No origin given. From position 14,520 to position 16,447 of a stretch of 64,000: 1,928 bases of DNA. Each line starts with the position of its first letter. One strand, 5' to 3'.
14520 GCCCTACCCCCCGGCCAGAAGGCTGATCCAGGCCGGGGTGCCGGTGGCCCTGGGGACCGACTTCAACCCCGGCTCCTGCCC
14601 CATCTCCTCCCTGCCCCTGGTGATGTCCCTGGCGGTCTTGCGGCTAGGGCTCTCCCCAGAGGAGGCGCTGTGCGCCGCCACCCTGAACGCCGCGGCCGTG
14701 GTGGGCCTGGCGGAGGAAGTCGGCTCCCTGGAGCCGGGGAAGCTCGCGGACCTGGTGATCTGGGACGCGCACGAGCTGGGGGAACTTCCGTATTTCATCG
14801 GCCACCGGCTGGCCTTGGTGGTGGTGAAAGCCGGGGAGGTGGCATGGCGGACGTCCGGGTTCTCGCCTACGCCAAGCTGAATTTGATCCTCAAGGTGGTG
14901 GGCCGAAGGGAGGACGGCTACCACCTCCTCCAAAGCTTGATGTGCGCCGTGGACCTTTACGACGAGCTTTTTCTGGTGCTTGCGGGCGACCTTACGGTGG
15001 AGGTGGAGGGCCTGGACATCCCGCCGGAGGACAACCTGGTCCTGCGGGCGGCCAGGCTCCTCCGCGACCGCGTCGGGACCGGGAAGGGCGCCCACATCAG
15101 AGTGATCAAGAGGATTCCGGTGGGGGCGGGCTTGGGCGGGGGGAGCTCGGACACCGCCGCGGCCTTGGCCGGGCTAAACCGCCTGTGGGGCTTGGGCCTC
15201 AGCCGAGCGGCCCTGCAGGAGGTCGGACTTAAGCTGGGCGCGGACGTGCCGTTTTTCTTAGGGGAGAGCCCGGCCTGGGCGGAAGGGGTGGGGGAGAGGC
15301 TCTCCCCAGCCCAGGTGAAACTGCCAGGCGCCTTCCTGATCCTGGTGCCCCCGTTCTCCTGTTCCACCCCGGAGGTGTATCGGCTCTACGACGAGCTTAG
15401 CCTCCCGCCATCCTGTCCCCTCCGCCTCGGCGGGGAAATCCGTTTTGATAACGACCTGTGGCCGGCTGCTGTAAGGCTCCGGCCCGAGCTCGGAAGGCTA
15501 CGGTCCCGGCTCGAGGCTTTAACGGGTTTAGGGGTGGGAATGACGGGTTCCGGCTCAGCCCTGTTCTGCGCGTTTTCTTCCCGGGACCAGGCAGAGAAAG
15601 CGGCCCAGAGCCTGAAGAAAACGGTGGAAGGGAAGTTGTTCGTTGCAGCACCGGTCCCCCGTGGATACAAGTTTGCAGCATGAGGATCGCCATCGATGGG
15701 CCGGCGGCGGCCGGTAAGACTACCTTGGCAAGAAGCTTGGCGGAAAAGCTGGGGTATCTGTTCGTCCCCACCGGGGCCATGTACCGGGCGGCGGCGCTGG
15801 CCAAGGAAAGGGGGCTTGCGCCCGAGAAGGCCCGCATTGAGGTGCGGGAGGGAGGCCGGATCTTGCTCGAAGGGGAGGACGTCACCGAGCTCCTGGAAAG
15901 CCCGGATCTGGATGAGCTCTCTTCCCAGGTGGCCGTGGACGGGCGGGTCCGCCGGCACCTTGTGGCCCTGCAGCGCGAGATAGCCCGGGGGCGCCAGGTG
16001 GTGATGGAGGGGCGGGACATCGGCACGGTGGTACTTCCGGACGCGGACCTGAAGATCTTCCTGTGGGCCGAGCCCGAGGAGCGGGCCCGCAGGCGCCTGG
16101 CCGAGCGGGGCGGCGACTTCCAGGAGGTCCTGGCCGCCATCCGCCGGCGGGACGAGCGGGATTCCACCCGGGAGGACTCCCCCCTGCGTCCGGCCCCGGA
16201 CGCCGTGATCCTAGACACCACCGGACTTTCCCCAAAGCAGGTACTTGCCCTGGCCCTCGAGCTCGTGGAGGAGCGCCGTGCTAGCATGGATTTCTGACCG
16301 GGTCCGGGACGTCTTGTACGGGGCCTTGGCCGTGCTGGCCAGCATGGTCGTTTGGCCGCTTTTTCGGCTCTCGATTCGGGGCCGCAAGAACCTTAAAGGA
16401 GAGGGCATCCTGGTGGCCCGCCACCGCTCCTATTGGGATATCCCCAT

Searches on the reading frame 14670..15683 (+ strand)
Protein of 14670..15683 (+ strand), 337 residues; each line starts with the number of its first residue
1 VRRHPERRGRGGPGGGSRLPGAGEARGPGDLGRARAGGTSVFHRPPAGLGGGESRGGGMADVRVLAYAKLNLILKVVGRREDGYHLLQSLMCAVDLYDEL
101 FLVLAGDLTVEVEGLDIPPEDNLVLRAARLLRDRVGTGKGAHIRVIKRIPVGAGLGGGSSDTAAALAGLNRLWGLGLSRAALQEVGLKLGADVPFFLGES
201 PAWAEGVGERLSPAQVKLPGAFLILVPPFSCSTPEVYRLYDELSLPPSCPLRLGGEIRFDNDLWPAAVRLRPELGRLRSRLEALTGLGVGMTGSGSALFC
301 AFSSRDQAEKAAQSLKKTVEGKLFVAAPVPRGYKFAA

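Call 14: search_protein_families(library=pfam, proteins=[window:14670-15683:+], max_evalue=0.00001)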
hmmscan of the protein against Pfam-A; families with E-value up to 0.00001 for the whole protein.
window:14670-15683:+ (337 aa): 2 families
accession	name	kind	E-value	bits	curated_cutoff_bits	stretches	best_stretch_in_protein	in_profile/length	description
PF00288.32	GHMP_kinases_N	-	2e-19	70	22.3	1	122-197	1-84/87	GHMP kinases N terminal domain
PF08544.19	GHMP_kinases_C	-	5.6e-09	36.7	21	1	265-319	27-83/85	GHMP kinases C terminal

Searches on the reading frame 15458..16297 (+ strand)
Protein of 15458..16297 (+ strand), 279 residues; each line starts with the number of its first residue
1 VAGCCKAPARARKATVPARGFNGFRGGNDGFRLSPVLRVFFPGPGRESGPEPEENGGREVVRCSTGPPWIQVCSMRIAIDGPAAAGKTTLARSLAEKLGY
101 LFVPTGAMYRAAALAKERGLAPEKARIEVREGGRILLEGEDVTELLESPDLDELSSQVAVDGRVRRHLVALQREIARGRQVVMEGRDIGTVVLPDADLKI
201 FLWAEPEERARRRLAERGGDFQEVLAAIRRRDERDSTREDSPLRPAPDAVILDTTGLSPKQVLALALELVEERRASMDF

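Call 40: search_protein_families(library=pfam, proteins=[window:15458-16297:+], max_evalue=0.00001)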
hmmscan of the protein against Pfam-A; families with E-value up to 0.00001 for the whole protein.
window:15458-16297:+ (279 aa): 4 families
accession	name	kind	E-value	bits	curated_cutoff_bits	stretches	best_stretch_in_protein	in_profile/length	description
PF02224.24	Cytidylate_kin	-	4.7e-59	200.1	26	1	77-271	1-210/211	Cytidylate kinase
PF13189.12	Cytidylate_kin2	-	4.9e-14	53.3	28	1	77-236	2-151/176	Cytidylate kinase-like family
PF13238.12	AAA_18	-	6.6e-09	36.7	29.4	1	77-218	1-112/128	AAA domain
PF13207.12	AAA_17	-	2.5e-07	31.5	27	1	81-217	2-123/136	AAA domain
